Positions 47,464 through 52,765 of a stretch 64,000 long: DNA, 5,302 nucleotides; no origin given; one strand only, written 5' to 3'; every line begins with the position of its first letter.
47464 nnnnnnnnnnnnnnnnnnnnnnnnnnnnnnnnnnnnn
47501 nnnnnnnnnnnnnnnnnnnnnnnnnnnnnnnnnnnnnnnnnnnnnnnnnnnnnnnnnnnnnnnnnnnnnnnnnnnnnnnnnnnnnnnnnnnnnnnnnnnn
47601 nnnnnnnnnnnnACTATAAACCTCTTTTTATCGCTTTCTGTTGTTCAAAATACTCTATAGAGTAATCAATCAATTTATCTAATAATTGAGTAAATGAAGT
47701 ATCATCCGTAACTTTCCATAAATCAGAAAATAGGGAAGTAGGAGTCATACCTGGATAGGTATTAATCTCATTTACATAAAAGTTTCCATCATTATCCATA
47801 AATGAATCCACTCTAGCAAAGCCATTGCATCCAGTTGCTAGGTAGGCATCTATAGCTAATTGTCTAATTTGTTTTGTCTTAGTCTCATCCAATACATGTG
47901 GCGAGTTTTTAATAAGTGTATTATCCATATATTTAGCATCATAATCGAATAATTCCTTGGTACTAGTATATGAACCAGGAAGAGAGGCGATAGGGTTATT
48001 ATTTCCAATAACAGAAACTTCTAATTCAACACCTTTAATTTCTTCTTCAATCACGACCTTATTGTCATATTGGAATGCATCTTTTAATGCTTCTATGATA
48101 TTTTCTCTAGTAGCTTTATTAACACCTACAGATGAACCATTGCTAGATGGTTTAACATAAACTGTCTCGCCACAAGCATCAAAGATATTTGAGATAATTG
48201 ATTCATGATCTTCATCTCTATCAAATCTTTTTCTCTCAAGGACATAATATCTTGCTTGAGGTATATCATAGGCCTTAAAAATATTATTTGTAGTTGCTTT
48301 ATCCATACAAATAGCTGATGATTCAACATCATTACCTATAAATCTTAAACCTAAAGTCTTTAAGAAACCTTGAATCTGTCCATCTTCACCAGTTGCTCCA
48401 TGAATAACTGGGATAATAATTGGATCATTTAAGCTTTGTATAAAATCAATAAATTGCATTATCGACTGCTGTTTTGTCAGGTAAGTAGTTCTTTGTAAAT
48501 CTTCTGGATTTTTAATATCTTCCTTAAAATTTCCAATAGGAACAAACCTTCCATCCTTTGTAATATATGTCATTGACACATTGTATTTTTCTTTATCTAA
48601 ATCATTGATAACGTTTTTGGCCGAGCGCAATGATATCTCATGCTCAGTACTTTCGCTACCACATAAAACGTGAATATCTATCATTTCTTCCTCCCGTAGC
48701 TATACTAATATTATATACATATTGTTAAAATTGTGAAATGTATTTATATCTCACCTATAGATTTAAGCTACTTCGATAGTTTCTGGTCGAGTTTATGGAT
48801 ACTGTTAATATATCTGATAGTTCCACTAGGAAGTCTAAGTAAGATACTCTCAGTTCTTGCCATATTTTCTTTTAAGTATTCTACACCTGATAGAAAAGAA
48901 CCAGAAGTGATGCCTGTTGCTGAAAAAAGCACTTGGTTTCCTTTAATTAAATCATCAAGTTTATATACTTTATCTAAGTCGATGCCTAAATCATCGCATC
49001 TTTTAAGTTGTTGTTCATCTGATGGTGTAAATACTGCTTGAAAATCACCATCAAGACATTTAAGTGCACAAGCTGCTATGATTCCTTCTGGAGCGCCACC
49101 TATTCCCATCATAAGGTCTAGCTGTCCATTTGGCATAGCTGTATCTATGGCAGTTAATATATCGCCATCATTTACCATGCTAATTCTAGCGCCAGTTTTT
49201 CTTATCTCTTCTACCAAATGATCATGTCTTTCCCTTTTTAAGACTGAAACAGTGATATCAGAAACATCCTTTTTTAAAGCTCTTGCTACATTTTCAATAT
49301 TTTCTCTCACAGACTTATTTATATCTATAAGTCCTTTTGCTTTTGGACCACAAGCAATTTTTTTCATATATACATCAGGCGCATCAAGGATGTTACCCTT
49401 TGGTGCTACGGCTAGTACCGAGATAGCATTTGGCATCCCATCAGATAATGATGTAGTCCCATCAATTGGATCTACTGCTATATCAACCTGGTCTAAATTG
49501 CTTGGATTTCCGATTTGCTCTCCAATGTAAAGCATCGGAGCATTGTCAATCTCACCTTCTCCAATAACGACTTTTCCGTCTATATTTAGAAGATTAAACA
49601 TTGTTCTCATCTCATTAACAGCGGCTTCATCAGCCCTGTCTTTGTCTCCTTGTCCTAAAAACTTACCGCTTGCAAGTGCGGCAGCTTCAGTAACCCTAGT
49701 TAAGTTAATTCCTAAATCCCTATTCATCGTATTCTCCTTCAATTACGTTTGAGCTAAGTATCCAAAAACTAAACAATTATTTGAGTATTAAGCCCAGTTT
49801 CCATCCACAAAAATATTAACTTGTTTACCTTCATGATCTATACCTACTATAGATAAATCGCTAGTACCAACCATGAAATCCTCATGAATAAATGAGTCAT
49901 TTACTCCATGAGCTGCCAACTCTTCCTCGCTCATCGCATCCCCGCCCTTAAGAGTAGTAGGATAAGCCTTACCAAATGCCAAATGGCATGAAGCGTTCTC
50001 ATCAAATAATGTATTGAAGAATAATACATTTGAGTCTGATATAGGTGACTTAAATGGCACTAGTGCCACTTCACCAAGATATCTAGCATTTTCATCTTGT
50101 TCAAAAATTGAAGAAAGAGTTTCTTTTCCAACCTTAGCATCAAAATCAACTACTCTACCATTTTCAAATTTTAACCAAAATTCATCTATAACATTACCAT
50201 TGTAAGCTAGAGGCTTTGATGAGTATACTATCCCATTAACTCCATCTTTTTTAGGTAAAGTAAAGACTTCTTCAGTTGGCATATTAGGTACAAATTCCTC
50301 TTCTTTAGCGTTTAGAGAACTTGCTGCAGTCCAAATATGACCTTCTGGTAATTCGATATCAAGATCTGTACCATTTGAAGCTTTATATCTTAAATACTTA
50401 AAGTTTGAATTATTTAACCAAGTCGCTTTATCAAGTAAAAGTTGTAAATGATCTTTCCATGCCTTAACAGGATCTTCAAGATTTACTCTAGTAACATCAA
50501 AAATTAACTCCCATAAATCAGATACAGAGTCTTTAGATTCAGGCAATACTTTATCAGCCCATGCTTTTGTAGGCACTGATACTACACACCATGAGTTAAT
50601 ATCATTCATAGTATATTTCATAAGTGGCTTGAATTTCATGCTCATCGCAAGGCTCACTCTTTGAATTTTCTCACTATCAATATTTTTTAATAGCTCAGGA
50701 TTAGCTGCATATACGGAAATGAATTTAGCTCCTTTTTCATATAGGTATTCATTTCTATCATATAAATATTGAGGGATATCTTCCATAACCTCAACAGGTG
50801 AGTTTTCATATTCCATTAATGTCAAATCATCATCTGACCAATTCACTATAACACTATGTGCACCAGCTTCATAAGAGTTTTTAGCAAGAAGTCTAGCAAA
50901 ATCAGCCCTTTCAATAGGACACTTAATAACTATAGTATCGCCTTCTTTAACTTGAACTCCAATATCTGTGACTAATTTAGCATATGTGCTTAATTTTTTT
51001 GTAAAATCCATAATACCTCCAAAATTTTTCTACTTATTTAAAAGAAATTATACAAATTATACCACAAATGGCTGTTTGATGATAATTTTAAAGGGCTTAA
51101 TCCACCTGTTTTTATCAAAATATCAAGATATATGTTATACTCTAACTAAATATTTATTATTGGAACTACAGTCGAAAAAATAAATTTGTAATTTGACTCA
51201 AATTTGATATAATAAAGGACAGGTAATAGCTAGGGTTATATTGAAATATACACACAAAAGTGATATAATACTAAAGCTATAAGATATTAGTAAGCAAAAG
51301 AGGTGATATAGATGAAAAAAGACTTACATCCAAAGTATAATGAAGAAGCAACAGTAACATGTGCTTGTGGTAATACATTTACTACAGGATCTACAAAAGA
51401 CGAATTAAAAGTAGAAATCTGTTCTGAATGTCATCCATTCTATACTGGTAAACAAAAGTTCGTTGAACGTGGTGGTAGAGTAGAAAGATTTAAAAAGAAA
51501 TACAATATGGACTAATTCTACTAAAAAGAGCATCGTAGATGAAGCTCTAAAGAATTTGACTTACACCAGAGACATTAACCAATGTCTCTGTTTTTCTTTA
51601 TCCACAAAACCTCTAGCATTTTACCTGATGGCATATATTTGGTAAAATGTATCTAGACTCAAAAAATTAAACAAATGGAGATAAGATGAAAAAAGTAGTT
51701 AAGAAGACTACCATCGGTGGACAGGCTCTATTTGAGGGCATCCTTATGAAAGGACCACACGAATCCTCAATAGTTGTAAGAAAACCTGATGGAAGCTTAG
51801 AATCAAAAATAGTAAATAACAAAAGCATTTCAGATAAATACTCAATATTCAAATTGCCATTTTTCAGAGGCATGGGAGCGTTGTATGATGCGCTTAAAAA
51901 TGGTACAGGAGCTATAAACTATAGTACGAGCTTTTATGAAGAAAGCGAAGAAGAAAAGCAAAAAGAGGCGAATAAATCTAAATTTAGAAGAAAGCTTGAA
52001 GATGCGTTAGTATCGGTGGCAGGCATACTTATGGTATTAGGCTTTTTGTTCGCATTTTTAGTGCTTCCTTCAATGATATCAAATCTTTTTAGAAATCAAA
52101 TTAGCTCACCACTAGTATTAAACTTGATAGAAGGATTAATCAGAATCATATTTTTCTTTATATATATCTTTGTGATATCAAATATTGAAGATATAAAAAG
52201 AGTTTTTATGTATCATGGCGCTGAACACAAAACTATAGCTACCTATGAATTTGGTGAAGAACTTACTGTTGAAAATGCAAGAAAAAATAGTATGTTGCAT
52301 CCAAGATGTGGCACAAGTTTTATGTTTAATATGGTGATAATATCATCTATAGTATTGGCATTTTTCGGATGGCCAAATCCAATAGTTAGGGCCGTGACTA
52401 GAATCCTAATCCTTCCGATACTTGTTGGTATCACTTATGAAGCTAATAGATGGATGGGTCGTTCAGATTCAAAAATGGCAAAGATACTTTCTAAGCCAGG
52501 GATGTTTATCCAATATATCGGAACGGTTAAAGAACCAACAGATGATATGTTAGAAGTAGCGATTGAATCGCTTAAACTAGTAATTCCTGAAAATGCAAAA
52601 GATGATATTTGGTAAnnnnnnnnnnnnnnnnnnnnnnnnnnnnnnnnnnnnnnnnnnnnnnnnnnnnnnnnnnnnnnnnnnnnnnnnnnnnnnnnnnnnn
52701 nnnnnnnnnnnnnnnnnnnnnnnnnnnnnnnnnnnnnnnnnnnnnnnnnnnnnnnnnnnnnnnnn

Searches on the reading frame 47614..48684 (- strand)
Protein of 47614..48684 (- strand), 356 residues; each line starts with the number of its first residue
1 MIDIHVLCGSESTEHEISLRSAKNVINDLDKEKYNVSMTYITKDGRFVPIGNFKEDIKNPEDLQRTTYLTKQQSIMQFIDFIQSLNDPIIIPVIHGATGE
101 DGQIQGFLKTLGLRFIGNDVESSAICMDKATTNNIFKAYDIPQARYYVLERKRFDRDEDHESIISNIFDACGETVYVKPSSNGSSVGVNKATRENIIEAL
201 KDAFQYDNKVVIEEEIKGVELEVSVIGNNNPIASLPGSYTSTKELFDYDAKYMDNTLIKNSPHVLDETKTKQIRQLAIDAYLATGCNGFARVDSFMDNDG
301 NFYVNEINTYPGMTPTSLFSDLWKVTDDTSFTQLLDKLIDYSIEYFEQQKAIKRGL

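Call 57: search_protein_families(library=pfam, proteins=[window:47614-48684:-], max_evalue=0.00001)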
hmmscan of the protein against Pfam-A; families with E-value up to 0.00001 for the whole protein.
window:47614-48684:- (356 aa): 2 families
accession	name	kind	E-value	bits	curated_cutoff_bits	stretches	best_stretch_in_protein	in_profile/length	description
PF07478.18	Dala_Dala_lig_C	-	2.8e-54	184.2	24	1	135-339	1-203/204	D-ala D-ala ligase C-terminus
PF01820.27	Dala_Dala_lig_N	-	3e-26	92.7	34.6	1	4-117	2-120/121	D-ala D-ala ligase N-terminus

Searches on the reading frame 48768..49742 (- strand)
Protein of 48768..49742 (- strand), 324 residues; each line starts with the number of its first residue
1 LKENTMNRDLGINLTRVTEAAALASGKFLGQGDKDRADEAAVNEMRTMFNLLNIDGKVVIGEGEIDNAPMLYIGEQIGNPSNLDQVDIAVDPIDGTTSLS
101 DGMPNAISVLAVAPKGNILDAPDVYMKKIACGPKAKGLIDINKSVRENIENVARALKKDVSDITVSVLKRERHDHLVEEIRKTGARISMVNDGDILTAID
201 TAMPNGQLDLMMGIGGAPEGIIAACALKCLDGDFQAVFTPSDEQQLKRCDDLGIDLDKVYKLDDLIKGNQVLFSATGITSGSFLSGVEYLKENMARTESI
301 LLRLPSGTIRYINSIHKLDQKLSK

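Call 57: search_protein_families(library=pfam, proteins=[window:48768-49742:-], max_evalue=0.00001)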
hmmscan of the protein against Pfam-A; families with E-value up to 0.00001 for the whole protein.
window:48768-49742:- (324 aa): 1 family
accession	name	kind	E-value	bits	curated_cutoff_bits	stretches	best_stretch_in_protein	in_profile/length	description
PF03320.18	FBPase_glpX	-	5.3e-133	443.1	27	1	8-316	1-307/307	Bacterial fructose-1,6-bisphosphatase, glpX-encoded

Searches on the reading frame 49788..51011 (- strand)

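Call 57: search_protein_families(library=pfam, proteins=[window:49788-51011:-], max_evalue=0.00001)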
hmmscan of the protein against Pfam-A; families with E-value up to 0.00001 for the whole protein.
window:49788-51011:- (407 aa): 1 family
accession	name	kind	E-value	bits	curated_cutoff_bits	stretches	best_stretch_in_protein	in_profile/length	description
PF02073.20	Peptidase_M29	-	6.4e-161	536.1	27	1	4-406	2-406/406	Thermophilic metalloprotease (M29)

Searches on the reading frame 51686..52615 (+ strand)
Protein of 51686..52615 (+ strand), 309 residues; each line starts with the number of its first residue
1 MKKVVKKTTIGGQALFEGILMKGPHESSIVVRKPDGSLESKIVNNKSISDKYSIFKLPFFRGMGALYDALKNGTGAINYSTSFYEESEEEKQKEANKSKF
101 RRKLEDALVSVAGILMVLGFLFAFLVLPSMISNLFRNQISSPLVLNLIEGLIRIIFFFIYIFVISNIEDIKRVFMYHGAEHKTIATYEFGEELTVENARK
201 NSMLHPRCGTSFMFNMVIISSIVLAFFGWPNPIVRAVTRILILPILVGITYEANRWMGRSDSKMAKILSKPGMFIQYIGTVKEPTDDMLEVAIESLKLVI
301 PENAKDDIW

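Call 57: search_protein_families(library=pfam, proteins=[window:51686-52615:+], max_evalue=0.00001)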
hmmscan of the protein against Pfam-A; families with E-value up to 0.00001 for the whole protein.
window:51686-52615:+ (309 aa): 1 family
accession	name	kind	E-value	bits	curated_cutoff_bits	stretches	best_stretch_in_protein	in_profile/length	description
PF07136.16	DUF1385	-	1.2e-77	260.8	22.1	1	57-301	1-226/227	Protein of unknown function (DUF1385)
